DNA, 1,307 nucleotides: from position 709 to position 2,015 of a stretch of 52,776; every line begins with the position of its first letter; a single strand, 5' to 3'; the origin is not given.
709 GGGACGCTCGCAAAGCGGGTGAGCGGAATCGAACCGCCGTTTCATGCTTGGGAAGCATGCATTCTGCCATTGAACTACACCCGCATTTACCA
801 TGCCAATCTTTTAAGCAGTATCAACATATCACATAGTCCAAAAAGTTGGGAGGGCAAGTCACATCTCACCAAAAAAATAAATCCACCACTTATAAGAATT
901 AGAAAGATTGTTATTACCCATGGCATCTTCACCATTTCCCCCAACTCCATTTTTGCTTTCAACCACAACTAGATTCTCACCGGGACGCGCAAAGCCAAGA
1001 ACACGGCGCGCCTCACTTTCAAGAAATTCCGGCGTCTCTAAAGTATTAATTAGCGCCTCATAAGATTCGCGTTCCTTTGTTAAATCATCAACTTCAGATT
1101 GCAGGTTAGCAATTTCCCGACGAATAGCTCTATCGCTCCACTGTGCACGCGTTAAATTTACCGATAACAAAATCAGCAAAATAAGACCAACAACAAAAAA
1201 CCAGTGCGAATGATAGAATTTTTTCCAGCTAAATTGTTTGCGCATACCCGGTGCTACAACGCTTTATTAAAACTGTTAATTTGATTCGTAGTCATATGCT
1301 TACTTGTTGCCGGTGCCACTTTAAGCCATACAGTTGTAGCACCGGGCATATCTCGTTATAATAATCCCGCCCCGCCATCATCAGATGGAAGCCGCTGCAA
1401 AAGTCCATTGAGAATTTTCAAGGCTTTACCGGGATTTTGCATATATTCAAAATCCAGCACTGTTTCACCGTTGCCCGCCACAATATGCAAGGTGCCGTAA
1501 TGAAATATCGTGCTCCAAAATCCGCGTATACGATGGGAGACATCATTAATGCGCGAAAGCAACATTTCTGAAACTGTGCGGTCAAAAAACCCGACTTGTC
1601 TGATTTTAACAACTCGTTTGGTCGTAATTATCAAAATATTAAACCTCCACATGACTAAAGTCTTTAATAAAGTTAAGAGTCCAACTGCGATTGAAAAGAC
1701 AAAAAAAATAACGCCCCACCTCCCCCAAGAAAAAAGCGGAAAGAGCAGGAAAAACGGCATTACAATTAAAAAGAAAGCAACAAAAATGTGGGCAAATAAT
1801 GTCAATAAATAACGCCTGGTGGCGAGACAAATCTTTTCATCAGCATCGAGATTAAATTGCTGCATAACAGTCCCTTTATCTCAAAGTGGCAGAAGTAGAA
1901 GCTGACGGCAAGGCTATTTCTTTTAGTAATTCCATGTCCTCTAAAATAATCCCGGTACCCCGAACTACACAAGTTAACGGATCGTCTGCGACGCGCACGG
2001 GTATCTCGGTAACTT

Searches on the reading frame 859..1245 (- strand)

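Call 69: search_protein_families(library=pfam, proteins=[window:859-1245:-], max_evalue=0.0001)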
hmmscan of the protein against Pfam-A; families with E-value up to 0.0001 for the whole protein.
window:859-1245:- (128 aa): 1 family
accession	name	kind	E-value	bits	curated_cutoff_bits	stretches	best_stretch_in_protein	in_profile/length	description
PF04977.20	DivIC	-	3.3e-13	49.7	28.9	1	21-95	2-77/80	Septum formation initiator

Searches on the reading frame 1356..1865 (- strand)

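Call 69: search_protein_families(library=pfam, proteins=[window:1356-1865:-], max_evalue=0.0001)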
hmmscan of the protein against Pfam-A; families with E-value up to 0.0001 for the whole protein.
window:1356-1865:- (169 aa): 1 family
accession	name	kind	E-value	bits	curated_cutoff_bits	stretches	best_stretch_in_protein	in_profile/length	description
PF03703.20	bPH_2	-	3.5e-05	24.4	22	1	73-142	1-66/78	Bacterial PH domain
